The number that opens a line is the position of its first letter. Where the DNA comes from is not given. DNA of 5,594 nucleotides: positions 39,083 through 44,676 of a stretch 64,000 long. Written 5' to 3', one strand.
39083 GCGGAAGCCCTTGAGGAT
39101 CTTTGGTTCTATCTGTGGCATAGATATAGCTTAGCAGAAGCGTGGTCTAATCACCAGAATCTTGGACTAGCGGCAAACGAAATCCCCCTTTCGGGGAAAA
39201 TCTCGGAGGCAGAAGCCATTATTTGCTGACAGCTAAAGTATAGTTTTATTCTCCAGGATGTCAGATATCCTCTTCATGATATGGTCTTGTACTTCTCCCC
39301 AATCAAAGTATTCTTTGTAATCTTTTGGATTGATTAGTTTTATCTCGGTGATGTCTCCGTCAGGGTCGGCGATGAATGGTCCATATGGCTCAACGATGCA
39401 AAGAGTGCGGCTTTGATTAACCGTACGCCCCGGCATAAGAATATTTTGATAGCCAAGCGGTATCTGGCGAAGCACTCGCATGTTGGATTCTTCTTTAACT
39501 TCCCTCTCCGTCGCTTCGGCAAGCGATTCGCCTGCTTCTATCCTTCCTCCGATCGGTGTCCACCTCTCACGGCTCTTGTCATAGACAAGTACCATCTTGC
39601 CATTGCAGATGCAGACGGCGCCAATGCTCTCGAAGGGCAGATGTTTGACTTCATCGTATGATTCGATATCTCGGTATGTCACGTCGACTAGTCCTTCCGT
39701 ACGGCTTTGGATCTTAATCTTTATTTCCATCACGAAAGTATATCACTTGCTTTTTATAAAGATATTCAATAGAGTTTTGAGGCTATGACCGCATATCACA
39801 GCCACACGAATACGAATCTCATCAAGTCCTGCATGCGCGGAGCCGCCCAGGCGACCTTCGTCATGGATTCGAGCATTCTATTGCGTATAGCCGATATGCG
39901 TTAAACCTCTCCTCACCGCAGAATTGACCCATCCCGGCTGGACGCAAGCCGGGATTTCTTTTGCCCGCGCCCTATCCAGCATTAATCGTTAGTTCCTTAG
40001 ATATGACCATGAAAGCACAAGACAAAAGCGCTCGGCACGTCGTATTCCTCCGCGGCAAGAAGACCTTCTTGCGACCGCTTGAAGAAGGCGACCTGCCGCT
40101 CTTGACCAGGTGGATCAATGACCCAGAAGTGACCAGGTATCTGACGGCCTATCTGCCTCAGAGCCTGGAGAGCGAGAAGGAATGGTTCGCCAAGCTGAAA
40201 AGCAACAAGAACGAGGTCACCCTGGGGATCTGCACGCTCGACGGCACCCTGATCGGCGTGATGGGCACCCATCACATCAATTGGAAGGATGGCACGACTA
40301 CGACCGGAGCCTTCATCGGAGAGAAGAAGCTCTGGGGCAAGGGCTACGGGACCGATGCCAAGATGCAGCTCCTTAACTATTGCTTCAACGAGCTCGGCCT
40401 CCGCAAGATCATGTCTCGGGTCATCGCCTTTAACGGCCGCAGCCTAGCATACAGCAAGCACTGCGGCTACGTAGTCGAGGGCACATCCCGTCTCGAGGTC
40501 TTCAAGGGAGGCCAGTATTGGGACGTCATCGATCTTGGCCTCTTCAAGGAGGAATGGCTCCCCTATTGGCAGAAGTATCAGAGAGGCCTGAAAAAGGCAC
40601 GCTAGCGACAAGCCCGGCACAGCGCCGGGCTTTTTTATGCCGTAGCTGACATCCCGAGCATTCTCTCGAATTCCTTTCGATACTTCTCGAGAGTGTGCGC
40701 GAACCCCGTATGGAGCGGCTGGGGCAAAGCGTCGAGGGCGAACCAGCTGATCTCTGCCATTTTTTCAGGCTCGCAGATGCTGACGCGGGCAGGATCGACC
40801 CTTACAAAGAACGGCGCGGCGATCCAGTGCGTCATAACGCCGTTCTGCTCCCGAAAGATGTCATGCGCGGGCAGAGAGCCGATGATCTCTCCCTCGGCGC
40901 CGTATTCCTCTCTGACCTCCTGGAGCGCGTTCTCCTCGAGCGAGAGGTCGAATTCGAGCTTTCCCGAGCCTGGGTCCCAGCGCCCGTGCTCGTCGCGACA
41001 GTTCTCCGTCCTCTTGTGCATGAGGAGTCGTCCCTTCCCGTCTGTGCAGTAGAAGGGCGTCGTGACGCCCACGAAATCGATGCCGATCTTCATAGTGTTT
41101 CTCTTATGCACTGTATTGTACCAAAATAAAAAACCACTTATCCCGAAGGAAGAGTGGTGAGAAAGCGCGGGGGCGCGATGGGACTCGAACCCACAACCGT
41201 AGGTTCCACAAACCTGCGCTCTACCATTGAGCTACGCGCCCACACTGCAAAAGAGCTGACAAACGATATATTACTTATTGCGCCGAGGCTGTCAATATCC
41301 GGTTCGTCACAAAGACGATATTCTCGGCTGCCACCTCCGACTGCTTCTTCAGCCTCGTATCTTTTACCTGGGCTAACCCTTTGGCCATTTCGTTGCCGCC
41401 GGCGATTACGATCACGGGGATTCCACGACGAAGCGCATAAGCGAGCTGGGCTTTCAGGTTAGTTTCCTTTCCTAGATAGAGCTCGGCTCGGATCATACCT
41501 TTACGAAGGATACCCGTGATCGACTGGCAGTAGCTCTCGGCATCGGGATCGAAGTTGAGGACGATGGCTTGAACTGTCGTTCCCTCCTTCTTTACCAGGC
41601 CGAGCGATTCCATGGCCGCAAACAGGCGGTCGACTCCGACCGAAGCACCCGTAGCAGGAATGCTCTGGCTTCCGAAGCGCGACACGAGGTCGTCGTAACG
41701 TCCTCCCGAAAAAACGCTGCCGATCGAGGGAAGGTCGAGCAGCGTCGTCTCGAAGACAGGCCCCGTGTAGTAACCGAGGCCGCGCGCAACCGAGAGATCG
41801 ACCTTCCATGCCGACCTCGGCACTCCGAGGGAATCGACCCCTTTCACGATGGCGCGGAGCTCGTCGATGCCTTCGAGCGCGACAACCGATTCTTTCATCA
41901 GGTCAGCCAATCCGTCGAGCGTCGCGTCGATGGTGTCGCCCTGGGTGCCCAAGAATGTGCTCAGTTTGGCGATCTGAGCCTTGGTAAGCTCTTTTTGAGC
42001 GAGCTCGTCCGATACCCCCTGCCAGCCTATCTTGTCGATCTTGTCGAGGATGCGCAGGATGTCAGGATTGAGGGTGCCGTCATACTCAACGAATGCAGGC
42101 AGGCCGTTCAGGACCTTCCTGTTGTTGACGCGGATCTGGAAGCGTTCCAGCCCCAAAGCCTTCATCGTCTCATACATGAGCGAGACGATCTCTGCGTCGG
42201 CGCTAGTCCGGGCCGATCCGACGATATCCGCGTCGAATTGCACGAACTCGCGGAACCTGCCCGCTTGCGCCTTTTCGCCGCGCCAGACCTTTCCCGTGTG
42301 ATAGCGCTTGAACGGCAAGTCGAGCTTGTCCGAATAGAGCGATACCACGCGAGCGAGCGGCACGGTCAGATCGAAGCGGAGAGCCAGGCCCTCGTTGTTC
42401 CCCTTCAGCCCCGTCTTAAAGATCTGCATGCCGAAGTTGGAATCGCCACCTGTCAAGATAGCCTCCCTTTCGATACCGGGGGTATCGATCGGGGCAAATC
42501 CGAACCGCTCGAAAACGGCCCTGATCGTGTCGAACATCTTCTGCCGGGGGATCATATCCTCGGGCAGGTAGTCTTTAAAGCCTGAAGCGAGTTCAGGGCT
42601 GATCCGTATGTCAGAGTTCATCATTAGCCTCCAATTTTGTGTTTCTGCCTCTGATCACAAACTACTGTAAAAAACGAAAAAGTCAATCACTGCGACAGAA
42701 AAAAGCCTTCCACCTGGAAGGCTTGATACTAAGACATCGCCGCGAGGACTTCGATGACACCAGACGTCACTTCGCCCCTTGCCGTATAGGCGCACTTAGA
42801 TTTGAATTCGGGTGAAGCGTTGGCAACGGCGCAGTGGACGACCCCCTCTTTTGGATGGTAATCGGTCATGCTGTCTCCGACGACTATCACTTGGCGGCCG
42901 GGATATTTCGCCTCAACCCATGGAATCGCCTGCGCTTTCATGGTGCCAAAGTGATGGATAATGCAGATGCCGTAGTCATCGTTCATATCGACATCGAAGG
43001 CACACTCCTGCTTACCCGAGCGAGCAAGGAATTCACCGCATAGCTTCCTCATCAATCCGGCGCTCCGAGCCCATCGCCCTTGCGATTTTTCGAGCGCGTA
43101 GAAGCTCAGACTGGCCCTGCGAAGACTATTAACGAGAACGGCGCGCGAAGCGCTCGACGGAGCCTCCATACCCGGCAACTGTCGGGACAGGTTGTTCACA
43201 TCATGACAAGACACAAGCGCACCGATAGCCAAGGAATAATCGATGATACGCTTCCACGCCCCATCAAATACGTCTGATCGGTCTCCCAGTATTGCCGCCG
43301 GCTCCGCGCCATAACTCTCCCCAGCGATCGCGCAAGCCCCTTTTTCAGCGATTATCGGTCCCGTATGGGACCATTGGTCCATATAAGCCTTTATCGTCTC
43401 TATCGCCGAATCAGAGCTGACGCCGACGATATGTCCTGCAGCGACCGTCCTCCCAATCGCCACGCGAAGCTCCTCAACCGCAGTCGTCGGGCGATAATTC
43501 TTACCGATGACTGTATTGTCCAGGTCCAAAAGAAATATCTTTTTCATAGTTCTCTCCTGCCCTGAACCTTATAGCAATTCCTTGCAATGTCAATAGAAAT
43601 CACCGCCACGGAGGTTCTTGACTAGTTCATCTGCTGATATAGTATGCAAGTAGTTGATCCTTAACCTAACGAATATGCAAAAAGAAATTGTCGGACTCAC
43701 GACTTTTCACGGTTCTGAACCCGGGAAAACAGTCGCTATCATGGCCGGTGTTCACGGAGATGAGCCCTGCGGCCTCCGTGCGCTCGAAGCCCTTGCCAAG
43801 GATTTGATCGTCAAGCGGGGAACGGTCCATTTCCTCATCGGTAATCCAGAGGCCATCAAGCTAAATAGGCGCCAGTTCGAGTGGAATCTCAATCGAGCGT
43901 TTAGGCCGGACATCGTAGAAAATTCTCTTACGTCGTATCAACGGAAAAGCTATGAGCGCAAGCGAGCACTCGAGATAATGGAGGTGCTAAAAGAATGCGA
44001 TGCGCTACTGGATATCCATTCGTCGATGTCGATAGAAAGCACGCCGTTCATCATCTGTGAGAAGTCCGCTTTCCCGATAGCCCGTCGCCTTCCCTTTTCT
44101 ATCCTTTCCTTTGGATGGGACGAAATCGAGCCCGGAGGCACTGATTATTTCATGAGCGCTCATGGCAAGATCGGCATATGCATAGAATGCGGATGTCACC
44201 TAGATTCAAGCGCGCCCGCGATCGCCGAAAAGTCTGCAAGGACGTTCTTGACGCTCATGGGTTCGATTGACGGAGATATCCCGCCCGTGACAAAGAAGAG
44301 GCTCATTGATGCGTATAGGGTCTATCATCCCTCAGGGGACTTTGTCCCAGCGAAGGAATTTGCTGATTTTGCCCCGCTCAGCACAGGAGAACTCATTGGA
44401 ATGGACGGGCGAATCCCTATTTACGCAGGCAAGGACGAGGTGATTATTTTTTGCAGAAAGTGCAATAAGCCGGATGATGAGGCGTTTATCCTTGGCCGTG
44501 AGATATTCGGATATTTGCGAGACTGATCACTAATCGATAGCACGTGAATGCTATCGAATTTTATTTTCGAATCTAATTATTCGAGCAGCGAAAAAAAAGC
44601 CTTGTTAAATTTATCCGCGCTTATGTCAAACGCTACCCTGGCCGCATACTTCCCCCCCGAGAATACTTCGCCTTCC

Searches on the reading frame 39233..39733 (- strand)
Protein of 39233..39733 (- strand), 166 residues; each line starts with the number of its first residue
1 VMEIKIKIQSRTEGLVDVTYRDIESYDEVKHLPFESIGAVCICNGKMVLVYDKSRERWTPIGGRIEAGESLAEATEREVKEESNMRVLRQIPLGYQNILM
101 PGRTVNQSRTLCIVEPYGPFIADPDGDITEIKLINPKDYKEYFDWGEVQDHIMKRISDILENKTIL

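Call 5: search_protein_families(library=pfam, proteins=[window:39233-39733:-], max_evalue=0.01)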
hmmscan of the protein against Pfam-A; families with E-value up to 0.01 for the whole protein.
window:39233-39733:- (166 aa): 1 family
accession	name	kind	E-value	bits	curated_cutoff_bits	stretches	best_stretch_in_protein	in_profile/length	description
PF00293.34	NUDIX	-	1.3e-09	38.6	21.1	1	37-147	6-125/134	NUDIX domain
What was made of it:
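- Checked: Nudix genes at 39233-39733(-) and 40635-41111(-) are confirmed (call 5).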

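Call 76: search_protein_families(library=padloc, proteins=[window:39233-39733:-], max_evalue=0.01)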
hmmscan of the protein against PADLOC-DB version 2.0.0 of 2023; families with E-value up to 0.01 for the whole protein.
window:39233-39733:- (166 aa): 1 family
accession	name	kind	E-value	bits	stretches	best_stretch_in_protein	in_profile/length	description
PDLC04899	PDC-S07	-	3.4e-06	24.7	1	42-97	14-74/135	-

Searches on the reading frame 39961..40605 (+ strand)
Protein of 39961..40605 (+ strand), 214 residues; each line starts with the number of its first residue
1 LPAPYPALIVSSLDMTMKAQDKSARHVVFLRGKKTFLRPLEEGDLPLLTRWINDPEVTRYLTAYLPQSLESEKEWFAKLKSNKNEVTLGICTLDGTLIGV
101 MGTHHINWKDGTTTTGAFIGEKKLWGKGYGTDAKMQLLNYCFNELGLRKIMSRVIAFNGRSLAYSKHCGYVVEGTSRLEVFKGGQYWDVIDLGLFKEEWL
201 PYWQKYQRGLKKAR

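Call 5: search_protein_families(library=pfam, proteins=[window:39961-40605:+], max_evalue=0.01)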
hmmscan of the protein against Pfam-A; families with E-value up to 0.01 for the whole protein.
window:39961-40605:+ (214 aa): 4 families
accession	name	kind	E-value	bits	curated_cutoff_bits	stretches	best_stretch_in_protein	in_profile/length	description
PF13302.13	Acetyltransf_3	-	2.5e-25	90.2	25.4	1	36-170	3-137/138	Acetyltransferase (GNAT) domain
PF13420.13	Acetyltransf_4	-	4.4e-12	46.7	24.3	1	38-189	2-153/155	Acetyltransferase (GNAT) domain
PF13523.12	Acetyltransf_8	-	1.8e-10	41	27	1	42-175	3-142/145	Acetyltransferase (GNAT) domain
PF00583.31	Acetyltransf_1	-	5.1e-08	33.6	20.7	1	70-170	22-116/116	Acetyltransferase (GNAT) family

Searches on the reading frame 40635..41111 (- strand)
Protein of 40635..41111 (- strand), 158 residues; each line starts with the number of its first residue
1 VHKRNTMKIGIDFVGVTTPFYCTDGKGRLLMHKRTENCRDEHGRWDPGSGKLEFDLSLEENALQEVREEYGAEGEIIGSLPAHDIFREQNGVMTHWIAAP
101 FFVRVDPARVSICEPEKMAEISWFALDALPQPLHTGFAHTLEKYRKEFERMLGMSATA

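Call 5: search_protein_families(library=pfam, proteins=[window:40635-41111:-], max_evalue=0.01)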
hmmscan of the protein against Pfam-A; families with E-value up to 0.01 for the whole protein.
window:40635-41111:- (158 aa): 1 family
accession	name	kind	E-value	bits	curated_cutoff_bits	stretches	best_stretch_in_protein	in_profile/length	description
PF00293.34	NUDIX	-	3.8e-12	46.8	21.1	1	21-137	9-127/134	NUDIX domain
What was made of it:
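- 40635..41111 (-): NudixB, a Nudix-fold protein with a degenerate box, next to tRNA-His and HisRS; not part of the cassette. PF00293 E=3.8e-12 (call 5).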

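Call 76: search_protein_families(library=padloc, proteins=[window:40635-41111:-], max_evalue=0.01)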
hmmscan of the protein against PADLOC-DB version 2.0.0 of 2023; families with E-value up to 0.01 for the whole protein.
window:40635-41111:- (158 aa): 0 families

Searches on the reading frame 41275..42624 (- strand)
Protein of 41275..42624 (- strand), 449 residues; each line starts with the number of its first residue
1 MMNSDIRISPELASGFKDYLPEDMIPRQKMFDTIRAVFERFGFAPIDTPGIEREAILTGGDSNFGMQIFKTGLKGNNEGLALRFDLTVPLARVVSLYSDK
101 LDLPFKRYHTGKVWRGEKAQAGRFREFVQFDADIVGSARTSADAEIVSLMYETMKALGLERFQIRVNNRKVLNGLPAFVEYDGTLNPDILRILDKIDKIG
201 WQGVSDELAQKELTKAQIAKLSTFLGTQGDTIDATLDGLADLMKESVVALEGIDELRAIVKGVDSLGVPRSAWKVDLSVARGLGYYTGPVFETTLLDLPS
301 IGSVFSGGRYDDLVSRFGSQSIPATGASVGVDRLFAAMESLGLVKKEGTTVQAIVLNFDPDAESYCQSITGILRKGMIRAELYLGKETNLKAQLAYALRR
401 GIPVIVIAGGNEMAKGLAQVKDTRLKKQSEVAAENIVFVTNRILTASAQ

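Call 5: search_protein_families(library=pfam, proteins=[window:41275-42624:-], max_evalue=0.01)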
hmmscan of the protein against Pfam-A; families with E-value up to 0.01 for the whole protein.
window:41275-42624:- (449 aa): 5 families
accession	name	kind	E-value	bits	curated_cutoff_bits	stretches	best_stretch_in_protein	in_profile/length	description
PF13393.11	tRNA-synt_His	-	2.1e-44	152.5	25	1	15-334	1-308/308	Histidyl-tRNA synthetase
PF03129.25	HGTP_anticodon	-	1.5e-10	41.5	21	1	352-437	1-88/94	Anticodon binding domain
PF00587.30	tRNA-synt_2b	-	7.8e-07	29.8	29.3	1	94-170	22-107/179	tRNA synthetase class II core domain (G, H, P, S and T)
PF00152.25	tRNA-synt_2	-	4e-05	23.3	25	1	23-136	21-123/308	tRNA synthetases class II (D, K and N)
PF01409.25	tRNA-synt_2d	-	0.0019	18.1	19.8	0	72-167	73-163/246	tRNA synthetases class II core domain (F)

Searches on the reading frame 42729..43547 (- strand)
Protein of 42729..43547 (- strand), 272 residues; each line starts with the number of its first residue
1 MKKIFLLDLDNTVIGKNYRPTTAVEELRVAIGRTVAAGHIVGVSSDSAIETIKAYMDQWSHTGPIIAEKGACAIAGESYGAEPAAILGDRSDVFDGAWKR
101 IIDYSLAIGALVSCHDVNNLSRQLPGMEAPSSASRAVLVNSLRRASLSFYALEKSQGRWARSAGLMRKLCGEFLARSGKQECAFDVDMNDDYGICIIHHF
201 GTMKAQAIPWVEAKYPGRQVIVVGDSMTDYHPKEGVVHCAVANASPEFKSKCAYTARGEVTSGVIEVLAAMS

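Call 5: search_protein_families(library=pfam, proteins=[window:42729-43547:-], max_evalue=0.01)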
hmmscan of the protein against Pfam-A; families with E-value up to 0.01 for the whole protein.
window:42729-43547:- (272 aa): 1 family
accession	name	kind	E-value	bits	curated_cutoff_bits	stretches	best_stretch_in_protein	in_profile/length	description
PF08282.18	Hydrolase_3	-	1.1e-06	29.1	20.9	0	201-268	185-255/255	haloacid dehalogenase-like hydrolase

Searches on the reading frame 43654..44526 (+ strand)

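Call 5: search_protein_families(library=pfam, proteins=[window:43654-44526:+], max_evalue=0.01)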
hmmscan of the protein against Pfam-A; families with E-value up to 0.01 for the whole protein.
window:43654-44526:+ (290 aa): 1 family
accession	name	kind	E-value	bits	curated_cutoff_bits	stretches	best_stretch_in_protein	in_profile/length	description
PF24827.1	AstE_AspA_cat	-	1.6e-20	73.9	25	1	23-195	1-182/192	Succinylglutamate desuccinylase/Aspartoacylase catalytic domain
